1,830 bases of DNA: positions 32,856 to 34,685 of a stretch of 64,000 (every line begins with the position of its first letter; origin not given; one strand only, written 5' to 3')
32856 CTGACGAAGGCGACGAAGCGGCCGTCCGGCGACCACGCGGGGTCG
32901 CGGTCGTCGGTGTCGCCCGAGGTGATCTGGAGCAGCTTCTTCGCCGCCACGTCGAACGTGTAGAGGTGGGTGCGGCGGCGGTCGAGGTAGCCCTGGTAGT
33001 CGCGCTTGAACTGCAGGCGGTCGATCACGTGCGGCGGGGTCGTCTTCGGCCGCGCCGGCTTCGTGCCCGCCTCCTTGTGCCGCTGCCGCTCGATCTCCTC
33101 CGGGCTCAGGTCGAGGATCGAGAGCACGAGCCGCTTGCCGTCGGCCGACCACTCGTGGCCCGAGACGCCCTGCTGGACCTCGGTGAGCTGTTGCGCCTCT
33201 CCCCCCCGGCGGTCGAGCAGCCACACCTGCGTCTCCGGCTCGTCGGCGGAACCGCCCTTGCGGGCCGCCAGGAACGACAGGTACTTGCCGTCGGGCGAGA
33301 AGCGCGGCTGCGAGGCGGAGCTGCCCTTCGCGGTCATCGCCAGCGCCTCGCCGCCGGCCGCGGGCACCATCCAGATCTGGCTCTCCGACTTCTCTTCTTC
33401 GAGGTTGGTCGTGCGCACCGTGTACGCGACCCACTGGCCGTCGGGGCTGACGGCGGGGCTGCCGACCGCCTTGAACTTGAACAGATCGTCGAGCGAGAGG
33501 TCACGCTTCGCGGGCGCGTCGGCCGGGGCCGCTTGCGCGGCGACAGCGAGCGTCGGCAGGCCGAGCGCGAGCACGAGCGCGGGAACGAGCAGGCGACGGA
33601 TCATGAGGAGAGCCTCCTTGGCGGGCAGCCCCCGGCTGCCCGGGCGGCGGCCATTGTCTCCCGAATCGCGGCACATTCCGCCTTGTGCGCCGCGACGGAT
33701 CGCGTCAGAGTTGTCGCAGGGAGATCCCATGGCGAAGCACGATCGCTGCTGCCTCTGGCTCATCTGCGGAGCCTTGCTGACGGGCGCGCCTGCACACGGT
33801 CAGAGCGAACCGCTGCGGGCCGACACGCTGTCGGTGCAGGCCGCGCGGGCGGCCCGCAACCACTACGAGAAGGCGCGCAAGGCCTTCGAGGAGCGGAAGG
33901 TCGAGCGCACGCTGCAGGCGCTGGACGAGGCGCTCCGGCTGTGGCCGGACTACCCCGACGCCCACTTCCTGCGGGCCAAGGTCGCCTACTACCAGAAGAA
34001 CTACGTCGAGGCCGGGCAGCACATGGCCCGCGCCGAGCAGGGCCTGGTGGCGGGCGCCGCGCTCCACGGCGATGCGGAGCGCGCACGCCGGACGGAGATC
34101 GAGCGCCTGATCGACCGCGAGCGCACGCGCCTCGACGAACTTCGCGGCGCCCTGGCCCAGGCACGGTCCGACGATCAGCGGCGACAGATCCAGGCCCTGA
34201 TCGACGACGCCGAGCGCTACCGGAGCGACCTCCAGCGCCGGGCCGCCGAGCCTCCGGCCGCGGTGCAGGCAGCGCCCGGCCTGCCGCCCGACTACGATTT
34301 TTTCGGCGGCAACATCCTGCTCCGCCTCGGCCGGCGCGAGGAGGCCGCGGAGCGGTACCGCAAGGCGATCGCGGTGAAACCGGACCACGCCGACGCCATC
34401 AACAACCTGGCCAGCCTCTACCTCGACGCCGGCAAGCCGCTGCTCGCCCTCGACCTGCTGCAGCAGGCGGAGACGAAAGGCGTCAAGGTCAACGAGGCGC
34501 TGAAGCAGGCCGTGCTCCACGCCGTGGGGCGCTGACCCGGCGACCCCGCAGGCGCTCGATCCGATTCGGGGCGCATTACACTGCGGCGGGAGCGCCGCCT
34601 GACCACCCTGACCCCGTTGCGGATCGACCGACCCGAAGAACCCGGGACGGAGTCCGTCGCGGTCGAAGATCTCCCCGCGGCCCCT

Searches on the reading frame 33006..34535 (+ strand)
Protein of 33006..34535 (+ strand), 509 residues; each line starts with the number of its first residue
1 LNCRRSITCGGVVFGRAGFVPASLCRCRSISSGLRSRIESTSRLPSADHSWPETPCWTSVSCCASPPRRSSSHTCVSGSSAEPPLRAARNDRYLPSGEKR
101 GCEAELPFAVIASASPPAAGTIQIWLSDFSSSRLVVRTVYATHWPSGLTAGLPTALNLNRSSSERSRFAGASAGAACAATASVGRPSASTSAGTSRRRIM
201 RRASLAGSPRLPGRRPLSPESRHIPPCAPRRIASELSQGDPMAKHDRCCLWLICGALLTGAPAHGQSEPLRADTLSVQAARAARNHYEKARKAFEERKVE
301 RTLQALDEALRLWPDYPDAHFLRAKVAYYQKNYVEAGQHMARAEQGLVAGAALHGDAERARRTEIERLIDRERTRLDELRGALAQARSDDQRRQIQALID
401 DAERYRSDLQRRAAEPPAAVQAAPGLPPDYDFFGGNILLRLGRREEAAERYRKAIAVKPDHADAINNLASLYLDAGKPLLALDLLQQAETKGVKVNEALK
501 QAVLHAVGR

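Call 15: search_protein_families(library=pfam, proteins=[window:33006-34535:+], max_evalue=0.001)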
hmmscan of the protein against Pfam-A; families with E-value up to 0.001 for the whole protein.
window:33006-34535:+ (509 aa): 9 families
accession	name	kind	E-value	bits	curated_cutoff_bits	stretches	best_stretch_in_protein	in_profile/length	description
PF13414.12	TPR_11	-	1.2e-12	47.7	26.8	1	435-476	1-42/42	TPR repeat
PF13432.12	TPR_16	-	6.1e-11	43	32.7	2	435-489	4-58/65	Tetratricopeptide repeat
PF07719.23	TPR_2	-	2.3e-08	33.9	27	0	435-461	8-34/34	Tetratricopeptide repeat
PF00515.34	TPR_1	-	3.8e-08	33.3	27.8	0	435-461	8-34/34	Tetratricopeptide repeat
PF14559.12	TPR_19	-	1.8e-07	31.8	25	1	438-488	1-51/68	Tetratricopeptide repeat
PF13431.12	TPR_17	-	1.4e-06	28.6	24.4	1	451-481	2-32/34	Tetratricopeptide repeat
PF13424.12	TPR_12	-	1.6e-05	25.4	30.1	1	435-488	10-71/77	Tetratricopeptide repeat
PF12895.13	ANAPC3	-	0.00048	20.8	27.2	0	280-340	20-79/82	Anaphase-promoting complex, cyclosome, subunit 3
PF13176.12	TPR_7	-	0.00069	20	27.9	0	435-460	6-31/36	Tetratricopeptide repeat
